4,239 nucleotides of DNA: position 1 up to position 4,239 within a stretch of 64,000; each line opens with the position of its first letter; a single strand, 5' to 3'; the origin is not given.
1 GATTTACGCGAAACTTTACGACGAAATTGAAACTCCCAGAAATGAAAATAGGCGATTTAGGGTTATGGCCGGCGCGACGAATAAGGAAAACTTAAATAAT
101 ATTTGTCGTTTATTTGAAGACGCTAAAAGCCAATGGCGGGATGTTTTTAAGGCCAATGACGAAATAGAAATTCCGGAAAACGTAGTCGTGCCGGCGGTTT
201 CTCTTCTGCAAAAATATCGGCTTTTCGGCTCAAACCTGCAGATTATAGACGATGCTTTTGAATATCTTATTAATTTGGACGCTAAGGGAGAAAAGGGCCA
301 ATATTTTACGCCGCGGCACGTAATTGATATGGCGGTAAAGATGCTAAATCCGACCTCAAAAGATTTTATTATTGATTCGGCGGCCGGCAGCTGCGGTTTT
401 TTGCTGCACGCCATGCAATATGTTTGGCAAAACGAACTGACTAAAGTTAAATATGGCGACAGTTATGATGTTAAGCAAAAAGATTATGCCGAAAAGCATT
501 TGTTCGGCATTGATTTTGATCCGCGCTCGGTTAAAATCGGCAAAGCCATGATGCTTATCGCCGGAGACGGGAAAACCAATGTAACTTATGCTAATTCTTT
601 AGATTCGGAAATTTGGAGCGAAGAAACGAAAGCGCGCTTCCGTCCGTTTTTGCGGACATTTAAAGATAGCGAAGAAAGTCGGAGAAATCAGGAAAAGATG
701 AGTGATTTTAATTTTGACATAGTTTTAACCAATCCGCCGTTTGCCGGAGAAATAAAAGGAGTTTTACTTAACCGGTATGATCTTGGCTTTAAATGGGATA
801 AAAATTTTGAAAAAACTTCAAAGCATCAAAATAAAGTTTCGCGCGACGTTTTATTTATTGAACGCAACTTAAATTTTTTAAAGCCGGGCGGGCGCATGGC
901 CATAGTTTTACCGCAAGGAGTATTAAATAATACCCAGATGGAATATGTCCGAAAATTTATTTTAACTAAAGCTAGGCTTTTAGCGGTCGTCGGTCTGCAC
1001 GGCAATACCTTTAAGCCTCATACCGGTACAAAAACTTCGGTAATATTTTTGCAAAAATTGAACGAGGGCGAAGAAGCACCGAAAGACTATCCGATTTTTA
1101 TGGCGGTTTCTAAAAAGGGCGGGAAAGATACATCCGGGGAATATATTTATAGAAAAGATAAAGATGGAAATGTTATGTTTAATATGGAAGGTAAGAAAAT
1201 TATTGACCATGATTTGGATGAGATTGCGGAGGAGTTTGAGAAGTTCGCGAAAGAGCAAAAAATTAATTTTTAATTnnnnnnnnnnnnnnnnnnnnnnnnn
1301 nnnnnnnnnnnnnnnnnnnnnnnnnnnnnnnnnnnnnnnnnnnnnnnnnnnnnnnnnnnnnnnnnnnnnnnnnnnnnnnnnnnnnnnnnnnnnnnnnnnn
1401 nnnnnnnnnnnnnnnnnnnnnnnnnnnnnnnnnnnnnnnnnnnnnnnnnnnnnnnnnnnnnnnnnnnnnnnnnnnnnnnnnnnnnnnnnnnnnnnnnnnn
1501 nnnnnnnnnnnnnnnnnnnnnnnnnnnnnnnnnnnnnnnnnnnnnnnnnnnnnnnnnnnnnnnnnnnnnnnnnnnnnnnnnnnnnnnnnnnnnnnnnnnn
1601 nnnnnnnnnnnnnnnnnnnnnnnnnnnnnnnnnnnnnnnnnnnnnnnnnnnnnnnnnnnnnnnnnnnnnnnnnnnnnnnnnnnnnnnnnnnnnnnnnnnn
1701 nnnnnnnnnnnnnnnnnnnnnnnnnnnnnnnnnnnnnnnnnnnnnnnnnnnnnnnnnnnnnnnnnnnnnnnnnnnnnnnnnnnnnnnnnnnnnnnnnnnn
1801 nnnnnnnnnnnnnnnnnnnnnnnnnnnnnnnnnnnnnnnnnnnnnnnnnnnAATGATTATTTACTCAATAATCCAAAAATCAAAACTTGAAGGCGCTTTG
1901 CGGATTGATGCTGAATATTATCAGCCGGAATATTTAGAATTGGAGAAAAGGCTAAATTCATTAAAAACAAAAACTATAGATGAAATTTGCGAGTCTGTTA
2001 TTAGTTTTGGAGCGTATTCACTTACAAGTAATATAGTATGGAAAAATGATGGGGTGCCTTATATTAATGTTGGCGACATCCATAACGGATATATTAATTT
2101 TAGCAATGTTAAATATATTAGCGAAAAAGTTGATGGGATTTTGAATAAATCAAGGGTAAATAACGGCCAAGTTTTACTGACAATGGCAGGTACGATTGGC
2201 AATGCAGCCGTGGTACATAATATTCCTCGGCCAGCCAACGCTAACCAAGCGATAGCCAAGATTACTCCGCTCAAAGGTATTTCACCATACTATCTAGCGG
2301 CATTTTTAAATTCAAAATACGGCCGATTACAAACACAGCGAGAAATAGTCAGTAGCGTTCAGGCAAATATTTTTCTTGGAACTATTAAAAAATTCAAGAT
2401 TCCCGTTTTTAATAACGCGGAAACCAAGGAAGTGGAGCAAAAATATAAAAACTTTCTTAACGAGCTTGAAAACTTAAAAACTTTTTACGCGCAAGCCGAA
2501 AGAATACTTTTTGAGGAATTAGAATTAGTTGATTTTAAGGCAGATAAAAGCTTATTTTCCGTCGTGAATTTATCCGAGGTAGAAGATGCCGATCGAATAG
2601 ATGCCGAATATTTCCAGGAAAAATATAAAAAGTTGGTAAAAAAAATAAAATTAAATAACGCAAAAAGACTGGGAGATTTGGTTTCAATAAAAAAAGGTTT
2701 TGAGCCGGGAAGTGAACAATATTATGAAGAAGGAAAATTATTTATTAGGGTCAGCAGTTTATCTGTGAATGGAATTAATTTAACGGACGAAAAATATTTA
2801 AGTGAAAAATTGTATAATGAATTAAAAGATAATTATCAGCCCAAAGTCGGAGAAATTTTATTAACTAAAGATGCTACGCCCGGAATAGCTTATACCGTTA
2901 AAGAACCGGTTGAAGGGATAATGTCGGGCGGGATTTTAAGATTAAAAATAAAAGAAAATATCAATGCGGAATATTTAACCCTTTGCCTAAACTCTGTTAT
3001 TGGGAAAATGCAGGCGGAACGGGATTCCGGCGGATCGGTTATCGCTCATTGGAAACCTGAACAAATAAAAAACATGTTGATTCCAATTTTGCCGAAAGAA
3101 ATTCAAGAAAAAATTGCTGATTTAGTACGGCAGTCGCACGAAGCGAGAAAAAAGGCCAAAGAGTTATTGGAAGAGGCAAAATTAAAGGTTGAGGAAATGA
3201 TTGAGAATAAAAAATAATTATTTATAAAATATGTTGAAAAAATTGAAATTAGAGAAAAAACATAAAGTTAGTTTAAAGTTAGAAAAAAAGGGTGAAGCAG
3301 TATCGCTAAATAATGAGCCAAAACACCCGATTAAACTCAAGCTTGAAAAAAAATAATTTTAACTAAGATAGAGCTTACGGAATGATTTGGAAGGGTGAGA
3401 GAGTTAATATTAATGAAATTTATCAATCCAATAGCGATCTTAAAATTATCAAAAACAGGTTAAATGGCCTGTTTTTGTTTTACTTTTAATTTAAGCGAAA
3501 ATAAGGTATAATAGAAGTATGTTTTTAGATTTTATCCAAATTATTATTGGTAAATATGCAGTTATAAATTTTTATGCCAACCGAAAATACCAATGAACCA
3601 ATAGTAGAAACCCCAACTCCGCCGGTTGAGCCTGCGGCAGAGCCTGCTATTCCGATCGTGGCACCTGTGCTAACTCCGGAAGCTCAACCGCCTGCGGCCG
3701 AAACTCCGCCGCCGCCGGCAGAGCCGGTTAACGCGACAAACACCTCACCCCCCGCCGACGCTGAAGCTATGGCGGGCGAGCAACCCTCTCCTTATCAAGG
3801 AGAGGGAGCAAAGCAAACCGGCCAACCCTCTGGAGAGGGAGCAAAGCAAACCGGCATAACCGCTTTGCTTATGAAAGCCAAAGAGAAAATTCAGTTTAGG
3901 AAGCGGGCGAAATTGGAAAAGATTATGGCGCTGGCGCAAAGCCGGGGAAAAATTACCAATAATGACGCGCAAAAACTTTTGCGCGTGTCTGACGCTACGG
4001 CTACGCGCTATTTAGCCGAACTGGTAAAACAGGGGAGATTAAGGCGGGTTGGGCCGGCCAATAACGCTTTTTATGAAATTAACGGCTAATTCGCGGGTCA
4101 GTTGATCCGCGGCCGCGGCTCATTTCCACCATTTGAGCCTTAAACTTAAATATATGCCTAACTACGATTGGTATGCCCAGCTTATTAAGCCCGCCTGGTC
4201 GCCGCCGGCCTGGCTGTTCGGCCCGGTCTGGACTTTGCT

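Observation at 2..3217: Type I R-M operon with a translationally coupled 3-TM protein wedged between hsdM and hsdS, and no hsdR downstream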

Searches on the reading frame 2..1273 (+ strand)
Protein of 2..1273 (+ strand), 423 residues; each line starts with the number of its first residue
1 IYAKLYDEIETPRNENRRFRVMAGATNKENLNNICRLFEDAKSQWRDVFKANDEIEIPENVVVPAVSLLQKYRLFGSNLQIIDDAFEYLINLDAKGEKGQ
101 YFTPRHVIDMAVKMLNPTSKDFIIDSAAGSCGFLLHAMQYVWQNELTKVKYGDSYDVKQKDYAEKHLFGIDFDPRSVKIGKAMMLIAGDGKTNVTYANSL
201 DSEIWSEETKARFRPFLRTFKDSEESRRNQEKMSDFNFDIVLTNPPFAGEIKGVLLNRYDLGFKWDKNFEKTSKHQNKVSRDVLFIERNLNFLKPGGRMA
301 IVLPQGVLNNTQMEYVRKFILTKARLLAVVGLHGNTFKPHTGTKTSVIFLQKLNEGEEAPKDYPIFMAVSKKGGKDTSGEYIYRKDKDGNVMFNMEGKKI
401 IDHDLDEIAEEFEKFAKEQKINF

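Call 4: search_protein_families(library=pfam, proteins=[window:2-1273:+], max_evalue=0.1)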
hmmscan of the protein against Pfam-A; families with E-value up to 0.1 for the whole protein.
window:2-1273:+ (423 aa): 5 families
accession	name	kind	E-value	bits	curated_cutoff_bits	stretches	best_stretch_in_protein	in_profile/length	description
PF02384.22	N6_Mtase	-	6.3e-36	124.7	20.4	1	81-376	5-253/311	N-6 DNA Methylase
PF07669.17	Eco57I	-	5e-15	56.4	25.3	1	165-332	1-165/171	Eco57I restriction-modification methylase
PF19383.4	DUF5958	-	0.044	14.6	23.6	0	203-233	85-115/125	Family of unknown function (DUF5958)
PF05175.20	MTS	-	0.051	13.6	23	0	231-249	92-110/170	Methyltransferase small domain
PF13708.11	DUF4942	-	0.068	13.3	25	0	17-98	49-127/190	Domain of unknown function (DUF4942)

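Call 5: search_protein_families(library=padloc, proteins=[window:2-1273:+], max_evalue=1)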
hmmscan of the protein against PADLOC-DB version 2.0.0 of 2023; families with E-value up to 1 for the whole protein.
window:2-1273:+ (423 aa): 60 families (the best 25 are shown)
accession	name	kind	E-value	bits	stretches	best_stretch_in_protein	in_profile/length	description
PDLC03034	MTase_I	-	3.1e-130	433.5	1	1-423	228-668/672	Type I methyltransferase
PDLC03318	MTase_II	-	1.6e-74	249.5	1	1-399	233-678/723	Type II methyltransferase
PDLC03021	MTase_I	-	1.1e-49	167.6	2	60-207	123-268/491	Type I methyltransferase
PDLC03218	MTase_II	-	6.6e-44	148.4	2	237-388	372-517/532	Type II methyltransferase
PDLC03018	MTase_I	-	8.5e-41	138.2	3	28-144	234-352/749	Type I methyltransferase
PDLC03030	MTase_I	-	1.8e-35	120.5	1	29-352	262-581/670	Type I methyltransferase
PDLC04134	mad2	-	5.7e-35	119.1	1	18-419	185-491/492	mads_2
PDLC03026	MTase_I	-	9.8e-33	112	2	36-184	77-225/487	Type I methyltransferase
PDLC03624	REase_MTase_IIG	-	2.9e-25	86.3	1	61-362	380-654/1271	Type IIG restriction enzyme-methyltransferase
PDLC03025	MTase_I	-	1.7e-23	81.1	2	82-208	144-264/569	Type I methyltransferase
PDLC03031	MTase_I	-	3.4e-23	79.8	1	61-357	141-409/834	Type I methyltransferase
PDLC03317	MTase_II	-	2.7e-22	76.9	2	232-404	420-581/831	Type II methyltransferase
PDLC03357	MTase_II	-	6.3e-20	69.1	2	237-386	222-368/620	Type II methyltransferase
PDLC03022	MTase_I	-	1.3e-17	61.5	2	224-354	286-408/857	Type I methyltransferase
PDLC03024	MTase_I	-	1.8e-17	61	1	271-374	480-594/628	Type I methyltransferase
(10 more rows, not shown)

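Call 6: search_protein_families(library=ncbifam, proteins=[window:2-1273:+], max_evalue=1)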
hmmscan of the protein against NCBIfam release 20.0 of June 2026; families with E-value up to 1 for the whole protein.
window:2-1273:+ (423 aa): 6 families
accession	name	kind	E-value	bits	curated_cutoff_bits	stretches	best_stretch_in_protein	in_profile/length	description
NF047738.1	antiphage_MADS2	equivalog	1.6e-86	291.1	720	1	1-398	207-618/654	methylation-associated defense system DNA methyltransferase MAD2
TIGR00497.1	hsdM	equivalog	2.2e-11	43.1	242.75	2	226-386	295-447/515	type I restriction-modification system subunit M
NF033455.1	BREX_6_MTaseX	exception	6.5e-10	37.2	900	2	97-188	305-400/1319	BREX-6 system adenine-specific DNA-methyltransferase PglX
NF033452.1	BREX_1_MTaseX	exception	5.5e-09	34.4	500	1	215-380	485-643/1210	BREX-1 system adenine-specific DNA-methyltransferase PglX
TIGR02987.1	met_A_Alw26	exception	7.3e-06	25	353.5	1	98-249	3-124/523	Alw26I/Eco31I/Esp3I family type II restriction adenine-specific DNA-methyltransferase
NF005468.0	PRK07062.1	equivalog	0.17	11.4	266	1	176-242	82-148/265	SDR family oxidoreductase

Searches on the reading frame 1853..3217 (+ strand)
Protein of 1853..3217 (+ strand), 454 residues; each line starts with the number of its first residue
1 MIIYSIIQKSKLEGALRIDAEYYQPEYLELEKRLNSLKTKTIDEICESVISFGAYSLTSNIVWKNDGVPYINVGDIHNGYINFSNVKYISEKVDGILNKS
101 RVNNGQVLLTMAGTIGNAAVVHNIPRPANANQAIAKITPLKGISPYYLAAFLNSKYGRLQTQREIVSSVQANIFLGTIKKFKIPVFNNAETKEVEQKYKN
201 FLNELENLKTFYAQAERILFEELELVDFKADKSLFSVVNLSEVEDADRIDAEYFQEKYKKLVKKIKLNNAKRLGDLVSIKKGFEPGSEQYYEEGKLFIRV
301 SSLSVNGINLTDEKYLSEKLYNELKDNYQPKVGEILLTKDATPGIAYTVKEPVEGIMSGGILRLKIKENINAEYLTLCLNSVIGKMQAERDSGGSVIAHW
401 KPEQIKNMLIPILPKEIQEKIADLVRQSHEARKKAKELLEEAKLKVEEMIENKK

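Call 4: search_protein_families(library=pfam, proteins=[window:1853-3217:+], max_evalue=0.1)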
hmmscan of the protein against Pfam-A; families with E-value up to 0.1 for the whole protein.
window:1853-3217:+ (454 aa): 1 family
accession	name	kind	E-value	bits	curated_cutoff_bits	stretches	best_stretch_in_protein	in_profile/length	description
PF01420.25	Methylase_S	-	2.1e-22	80.5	22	2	271-427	7-151/168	Type I restriction modification DNA specificity domain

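Call 5: search_protein_families(library=padloc, proteins=[window:1853-3217:+], max_evalue=1)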
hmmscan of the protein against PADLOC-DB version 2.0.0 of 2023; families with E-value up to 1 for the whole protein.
window:1853-3217:+ (454 aa): 92 families (the best 25 are shown)
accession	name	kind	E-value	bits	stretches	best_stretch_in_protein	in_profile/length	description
PDLC03095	Specificity_I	-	2.3e-58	196.1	2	206-452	215-462/473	Type I specificity subunit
PDLC03120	Specificity_I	-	2.7e-42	143.6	1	4-452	12-452/515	Type I specificity subunit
PDLC03155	Specificity_I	-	4.8e-42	142.5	2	16-278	15-281/520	Type I specificity subunit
PDLC04137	mad5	-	6.2e-38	129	1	38-451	4-391/392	mads_5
PDLC03179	Specificity_I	-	1.8e-37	127.5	2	56-216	413-573/589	Type I specificity subunit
PDLC03169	Specificity_I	-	1.2e-34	118.4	2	34-197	218-381/461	Type I specificity subunit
PDLC03100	Specificity_I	-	4e-31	106.8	2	33-216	192-377/392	Type I specificity subunit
PDLC03069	Specificity_I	-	1.2e-30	105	2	40-221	193-376/387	Type I specificity subunit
PDLC03072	Specificity_I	-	2e-30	104.2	2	273-451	242-423/448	Type I specificity subunit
PDLC03168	Specificity_I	-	8e-30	102.7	2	62-214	27-174/459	Type I specificity subunit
PDLC03068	Specificity_I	-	9.4e-30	102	2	270-424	6-161/403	Type I specificity subunit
PDLC03108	Specificity_I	-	1.4e-29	101.6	2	39-218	243-422/452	Type I specificity subunit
PDLC03196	Specificity_I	-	1.4e-29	100.8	2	46-218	397-573/792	Type I specificity subunit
PDLC03084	Specificity_I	-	2.2e-29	101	3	38-210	195-365/392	Type I specificity subunit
PDLC03087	Specificity_I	-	5.7e-29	99.3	2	270-443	17-195/418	Type I specificity subunit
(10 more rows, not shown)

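Call 6: search_protein_families(library=ncbifam, proteins=[window:1853-3217:+], max_evalue=1)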
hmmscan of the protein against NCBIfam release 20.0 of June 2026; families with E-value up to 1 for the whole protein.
window:1853-3217:+ (454 aa): 3 families
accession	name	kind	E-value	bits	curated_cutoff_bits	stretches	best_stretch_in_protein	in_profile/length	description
NF047740.1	antiphage_MADS5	equivalog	1.1e-52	179.5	400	1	6-451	6-461/461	methylation-associated defense system restriction endonuclease subunit S MAD5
NF007278.0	PRK09737.1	equivalog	9.7e-21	74.1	662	1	39-426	12-383/461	type I restriction-modification system specificity subunit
NF010774.0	PRK14177.1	equivalog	0.069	12.3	515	1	252-342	13-102/284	bifunctional methylenetetrahydrofolate dehydrogenase/methenyltetrahydrofolate cyclohydrolase FolD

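Call 92: search_solved_structures(query=window:1853-3214:+, max_evalue=0.001)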
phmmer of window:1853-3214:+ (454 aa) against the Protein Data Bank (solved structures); distinct sequences matched with E-value up to 0.001: 1.
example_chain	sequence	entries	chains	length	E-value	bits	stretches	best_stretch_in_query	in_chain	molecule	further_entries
7vru_C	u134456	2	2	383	2.4e-07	33.3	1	32-183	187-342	Site-specific DNA recognition subunit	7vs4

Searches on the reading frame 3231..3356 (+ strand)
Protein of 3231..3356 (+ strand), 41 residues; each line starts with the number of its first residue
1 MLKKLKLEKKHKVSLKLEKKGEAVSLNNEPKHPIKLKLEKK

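Call 32: search_protein_families(library=pfam, proteins=[window:3231-3356:+], max_evalue=0.01)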
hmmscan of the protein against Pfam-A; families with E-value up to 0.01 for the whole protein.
window:3231-3356:+ (41 aa): 0 families

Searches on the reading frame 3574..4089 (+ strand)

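Call 4: search_protein_families(library=pfam, proteins=[window:3574-4089:+], max_evalue=0.1)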
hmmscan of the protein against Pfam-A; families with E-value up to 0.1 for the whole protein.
window:3574-4089:+ (171 aa): 10 families
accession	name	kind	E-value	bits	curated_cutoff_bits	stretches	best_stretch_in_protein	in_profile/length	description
PF08220.18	HTH_DeoR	-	0.00017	21.7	21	1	115-159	3-47/57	DeoR-like helix-turn-helix domain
PF13412.12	HTH_24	-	0.00039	20.4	21.9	1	115-155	6-46/48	Winged helix-turn-helix DNA-binding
PF09339.16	HTH_IclR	-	0.0018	18.4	22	1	119-159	11-51/52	IclR helix-turn-helix domain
PF06163.17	DUF977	-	0.0038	17.7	22.1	1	102-160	2-60/134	Bacterial protein of unknown function (DUF977)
PF13338.12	AbiEi_4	-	0.0042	17.6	25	1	116-161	2-43/49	Transcriptional regulator, AbiEi antitoxin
PF01399.33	PCI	-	0.0054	17.3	22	1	107-157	20-70/84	PCI domain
PF01047.28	MarR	-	0.0069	16.7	24.6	1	117-159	8-50/59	MarR family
PF25759.1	HP1_ORF34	-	0.015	15.4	27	1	79-144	26-88/180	Bacteriophage HP1 ORF34 baseplate complex protein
PF01325.25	Fe_dep_repress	-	0.054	14.2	26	1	114-154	10-50/60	Iron dependent repressor, N-terminal DNA binding domain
PF12802.13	MarR_2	-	0.054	14.1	27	1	118-160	12-54/61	MarR family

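Call 5: search_protein_families(library=padloc, proteins=[window:3574-4089:+], max_evalue=1)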
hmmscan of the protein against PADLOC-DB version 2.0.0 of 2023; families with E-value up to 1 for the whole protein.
window:3574-4089:+ (171 aa): 3 families
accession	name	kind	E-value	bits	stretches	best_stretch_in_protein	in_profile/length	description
PDLC03963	SoFic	-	1.4e-05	22.7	1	94-163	273-346/361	-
PDLC02271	AbiEi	-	0.00014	19.1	1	109-161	8-58/263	AbiEi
PDLC01857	CARF3--CARF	-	0.026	12.1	1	115-161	132-178/201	-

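Call 6: search_protein_families(library=ncbifam, proteins=[window:3574-4089:+], max_evalue=1)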
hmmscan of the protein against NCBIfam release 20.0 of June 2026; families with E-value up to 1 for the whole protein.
window:3574-4089:+ (171 aa): 4 families
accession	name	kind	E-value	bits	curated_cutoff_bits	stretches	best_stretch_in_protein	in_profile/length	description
NF010034.0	PRK13509.1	equivalog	0.0032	16.9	244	1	114-160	7-53/251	HTH-type transcriptional regulator UlaR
NF053609.1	Sul12a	equivalog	0.034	14.3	150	1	113-155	6-48/103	Sul12a family chromatin-organizing protein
NF038251.1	AdcR_fam_Zn_TF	equivalog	0.12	12.7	175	1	115-157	39-80/143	zinc-dependent MarR family transcriptional regulator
NF005875.0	PRK07819.1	subfamily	0.19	11.1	319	1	78-138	12-73/287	3-hydroxybutyryl-CoA dehydrogenase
